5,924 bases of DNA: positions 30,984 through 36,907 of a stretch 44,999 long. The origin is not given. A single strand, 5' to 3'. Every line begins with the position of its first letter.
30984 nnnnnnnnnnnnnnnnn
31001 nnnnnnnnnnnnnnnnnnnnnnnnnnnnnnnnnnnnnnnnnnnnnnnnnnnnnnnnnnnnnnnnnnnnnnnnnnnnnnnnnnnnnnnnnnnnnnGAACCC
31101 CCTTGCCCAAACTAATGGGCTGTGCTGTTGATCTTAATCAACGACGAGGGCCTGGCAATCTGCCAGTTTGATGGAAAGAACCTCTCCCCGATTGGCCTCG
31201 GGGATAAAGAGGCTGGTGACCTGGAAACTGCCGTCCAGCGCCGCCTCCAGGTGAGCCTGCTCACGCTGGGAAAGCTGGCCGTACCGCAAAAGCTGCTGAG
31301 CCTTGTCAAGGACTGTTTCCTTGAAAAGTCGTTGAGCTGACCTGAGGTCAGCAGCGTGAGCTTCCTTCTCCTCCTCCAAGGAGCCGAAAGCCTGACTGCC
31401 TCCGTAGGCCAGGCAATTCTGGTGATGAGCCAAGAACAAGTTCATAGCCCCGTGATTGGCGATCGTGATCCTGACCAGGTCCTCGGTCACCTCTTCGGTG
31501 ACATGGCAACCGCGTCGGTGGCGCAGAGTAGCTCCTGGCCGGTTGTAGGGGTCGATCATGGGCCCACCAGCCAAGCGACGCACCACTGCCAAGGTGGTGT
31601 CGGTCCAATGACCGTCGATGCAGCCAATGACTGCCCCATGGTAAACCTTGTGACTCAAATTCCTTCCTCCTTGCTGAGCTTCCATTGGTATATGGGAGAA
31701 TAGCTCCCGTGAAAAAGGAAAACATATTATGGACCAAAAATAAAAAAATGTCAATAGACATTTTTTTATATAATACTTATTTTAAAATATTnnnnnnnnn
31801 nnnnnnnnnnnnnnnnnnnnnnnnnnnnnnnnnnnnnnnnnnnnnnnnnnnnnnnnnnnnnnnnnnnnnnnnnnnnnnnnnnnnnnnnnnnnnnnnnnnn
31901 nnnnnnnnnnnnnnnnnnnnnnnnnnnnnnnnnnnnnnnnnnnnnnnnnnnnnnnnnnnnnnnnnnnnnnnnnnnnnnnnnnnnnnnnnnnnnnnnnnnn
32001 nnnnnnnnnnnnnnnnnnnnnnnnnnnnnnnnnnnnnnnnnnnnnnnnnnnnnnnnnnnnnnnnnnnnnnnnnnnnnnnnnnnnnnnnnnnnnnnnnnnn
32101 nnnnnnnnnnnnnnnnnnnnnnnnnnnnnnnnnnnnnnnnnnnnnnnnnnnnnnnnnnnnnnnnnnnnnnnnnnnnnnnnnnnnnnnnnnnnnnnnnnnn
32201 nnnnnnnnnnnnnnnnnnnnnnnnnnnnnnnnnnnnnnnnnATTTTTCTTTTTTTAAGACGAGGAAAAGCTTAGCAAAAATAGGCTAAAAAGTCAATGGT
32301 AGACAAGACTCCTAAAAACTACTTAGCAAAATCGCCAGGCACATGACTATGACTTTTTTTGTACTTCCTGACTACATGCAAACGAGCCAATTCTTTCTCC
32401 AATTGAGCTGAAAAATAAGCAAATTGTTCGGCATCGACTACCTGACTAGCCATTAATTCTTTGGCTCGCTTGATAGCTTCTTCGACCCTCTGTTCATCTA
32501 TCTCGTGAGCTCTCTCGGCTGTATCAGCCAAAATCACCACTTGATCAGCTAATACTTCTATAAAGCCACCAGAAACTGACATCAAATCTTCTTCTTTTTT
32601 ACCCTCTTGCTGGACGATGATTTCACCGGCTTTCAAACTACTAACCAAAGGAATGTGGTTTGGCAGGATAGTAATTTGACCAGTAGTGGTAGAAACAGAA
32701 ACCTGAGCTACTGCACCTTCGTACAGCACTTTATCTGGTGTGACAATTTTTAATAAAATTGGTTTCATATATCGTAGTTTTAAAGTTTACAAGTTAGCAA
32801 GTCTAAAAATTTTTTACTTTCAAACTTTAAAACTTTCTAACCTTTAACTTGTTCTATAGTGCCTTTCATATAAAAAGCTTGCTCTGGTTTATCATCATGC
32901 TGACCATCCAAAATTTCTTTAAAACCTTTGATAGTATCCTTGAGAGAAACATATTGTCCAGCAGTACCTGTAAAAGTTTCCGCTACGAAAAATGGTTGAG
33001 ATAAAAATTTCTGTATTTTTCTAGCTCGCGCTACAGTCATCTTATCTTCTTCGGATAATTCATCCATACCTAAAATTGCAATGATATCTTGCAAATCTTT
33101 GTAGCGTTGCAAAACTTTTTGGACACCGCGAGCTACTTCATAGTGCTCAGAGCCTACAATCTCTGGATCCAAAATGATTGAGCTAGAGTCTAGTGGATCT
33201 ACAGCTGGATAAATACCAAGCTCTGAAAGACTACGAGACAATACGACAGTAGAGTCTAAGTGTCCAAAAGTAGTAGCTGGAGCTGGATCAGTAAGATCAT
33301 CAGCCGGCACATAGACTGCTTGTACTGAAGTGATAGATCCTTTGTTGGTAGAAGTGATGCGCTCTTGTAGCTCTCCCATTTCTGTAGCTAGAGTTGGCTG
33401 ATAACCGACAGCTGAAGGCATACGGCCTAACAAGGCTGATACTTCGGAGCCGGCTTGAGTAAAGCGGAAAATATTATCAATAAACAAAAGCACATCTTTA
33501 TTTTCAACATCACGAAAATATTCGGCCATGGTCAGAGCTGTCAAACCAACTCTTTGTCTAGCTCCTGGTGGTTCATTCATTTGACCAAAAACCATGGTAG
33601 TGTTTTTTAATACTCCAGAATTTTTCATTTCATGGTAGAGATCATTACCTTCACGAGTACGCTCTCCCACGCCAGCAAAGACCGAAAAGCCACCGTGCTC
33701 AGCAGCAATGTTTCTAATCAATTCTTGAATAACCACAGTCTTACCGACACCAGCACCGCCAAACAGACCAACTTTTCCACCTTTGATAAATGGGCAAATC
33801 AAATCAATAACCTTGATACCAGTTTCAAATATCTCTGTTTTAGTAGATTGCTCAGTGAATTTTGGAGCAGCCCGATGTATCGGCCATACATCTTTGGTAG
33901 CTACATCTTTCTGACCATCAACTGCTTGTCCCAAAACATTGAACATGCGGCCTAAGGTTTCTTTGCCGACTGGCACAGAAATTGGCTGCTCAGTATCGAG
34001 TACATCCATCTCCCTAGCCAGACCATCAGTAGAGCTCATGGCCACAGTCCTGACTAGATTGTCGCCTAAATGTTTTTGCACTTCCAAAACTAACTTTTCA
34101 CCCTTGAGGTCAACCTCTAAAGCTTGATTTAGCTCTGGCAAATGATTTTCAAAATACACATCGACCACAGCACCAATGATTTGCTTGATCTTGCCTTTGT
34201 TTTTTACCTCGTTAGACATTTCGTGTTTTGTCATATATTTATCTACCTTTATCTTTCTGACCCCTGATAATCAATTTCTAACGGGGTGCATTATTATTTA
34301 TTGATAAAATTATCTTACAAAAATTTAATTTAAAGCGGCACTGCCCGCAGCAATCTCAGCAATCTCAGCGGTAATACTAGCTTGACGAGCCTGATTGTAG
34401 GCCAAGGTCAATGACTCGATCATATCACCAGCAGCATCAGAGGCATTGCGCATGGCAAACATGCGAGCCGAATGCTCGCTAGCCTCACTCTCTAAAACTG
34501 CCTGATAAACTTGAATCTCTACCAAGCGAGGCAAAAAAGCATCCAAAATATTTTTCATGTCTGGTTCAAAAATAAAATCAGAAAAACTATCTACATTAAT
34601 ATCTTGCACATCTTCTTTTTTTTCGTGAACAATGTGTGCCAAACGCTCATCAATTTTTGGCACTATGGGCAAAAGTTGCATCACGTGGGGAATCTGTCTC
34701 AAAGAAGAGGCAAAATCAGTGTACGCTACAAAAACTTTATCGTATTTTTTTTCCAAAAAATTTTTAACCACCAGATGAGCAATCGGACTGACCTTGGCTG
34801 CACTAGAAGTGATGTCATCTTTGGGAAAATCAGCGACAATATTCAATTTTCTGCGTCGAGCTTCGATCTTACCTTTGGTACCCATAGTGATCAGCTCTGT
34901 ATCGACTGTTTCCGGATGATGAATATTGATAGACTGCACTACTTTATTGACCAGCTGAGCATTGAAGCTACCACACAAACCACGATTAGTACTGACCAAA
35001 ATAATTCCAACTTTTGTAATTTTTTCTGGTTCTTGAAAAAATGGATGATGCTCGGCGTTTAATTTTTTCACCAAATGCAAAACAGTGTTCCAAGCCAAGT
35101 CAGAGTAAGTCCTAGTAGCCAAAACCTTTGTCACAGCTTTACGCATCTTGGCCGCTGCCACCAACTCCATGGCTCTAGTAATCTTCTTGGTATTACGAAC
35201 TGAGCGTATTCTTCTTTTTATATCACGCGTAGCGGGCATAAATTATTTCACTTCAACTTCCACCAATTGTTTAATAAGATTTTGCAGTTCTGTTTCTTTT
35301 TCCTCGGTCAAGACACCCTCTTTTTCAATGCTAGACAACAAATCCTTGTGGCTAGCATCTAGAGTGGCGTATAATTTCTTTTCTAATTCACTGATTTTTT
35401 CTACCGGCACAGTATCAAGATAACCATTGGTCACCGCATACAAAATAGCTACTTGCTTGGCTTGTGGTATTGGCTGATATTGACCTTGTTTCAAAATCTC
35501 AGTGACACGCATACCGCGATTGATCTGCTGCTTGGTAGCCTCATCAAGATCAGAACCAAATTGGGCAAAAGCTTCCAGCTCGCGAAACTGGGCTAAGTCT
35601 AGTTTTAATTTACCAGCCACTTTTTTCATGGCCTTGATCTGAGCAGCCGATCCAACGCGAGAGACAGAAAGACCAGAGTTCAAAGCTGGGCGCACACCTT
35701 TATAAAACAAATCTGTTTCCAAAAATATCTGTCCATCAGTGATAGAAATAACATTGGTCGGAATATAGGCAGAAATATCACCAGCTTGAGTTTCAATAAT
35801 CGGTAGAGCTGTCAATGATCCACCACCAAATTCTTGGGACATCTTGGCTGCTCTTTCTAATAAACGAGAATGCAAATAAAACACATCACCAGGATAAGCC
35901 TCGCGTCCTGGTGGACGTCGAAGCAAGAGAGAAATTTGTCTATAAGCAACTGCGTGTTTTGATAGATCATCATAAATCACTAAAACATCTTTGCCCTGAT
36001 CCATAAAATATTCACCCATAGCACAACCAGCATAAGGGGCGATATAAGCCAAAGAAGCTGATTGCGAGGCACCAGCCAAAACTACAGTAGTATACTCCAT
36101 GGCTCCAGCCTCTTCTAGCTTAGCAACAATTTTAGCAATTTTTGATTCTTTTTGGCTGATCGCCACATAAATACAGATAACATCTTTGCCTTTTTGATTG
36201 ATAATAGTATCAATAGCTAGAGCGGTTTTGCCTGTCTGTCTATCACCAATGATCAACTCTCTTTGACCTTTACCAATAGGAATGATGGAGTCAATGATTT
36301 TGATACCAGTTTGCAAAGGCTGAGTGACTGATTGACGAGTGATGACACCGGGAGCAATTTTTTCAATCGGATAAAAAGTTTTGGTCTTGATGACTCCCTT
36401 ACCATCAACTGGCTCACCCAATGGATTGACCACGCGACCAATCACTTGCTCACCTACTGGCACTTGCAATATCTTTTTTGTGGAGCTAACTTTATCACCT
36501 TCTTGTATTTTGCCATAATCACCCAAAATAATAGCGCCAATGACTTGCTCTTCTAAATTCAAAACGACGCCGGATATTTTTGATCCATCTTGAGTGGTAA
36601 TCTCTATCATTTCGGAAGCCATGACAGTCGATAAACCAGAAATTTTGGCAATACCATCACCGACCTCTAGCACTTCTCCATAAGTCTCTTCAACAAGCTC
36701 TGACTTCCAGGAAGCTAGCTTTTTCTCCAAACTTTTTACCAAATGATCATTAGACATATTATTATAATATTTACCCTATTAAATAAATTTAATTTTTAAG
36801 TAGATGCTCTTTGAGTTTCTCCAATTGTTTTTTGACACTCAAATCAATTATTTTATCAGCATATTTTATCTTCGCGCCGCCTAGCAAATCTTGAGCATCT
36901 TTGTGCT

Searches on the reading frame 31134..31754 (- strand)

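Call 8: search_protein_families(library=pfam, proteins=[window:31134-31754:-], max_evalue=0.001)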
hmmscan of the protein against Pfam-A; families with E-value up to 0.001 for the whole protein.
window:31134-31754:- (206 aa): 1 family
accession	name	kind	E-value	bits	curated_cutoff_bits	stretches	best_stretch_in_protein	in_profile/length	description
PF20393.3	Pro_CA_2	-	3e-06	27.9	30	1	40-147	6-104/125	Putative carbonic anhydrase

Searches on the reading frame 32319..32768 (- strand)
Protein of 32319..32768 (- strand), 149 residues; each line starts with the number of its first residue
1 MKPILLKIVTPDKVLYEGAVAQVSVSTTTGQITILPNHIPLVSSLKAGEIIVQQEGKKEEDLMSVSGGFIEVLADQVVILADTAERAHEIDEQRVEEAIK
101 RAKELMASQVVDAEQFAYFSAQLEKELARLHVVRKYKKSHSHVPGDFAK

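Call 8: search_protein_families(library=pfam, proteins=[window:32319-32768:-], max_evalue=0.001)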
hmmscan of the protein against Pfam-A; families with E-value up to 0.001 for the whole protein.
window:32319-32768:- (149 aa): 2 families
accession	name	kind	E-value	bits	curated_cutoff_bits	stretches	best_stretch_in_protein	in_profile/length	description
PF02823.21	ATP-synt_DE_N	-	1.4e-25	89.5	27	1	6-84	3-80/80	ATP synthase, Delta/Epsilon chain, beta-sandwich domain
PF00401.25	ATP-synt_DE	-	8.1e-06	26.3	24.6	1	89-133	2-46/47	ATP synthase, Delta/Epsilon chain, long alpha-helix domain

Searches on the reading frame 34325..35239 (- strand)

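Call 8: search_protein_families(library=pfam, proteins=[window:34325-35239:-], max_evalue=0.001)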
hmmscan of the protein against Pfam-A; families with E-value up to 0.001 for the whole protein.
window:34325-35239:- (304 aa): 1 family
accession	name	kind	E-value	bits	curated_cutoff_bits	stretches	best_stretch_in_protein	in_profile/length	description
PF00231.24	ATP-synt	-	6.4e-87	292.3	39.9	1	4-303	2-285/285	ATP synthase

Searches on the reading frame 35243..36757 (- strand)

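Call 8: search_protein_families(library=pfam, proteins=[window:35243-36757:-], max_evalue=0.001)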
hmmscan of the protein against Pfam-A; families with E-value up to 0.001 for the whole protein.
window:35243-36757:- (504 aa): 4 families
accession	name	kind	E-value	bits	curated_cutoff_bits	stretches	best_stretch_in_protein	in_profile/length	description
PF00006.31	ATP-synt_ab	-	1.3e-82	277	29.5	1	151-366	1-213/213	ATP synthase alpha/beta family, nucleotide-binding domain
PF00306.32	ATP-synt_ab_C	-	1.7e-50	171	27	1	373-497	1-125/126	ATP synthase alpha/beta chain, C terminal domain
PF02874.29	ATP-synt_ab_N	-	9.4e-11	42.5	20.9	1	24-93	3-68/69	ATP synthase alpha/beta family, beta-barrel domain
PF06745.19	ATPase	-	0.00013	21.9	26.6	1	149-214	2-70/231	KaiC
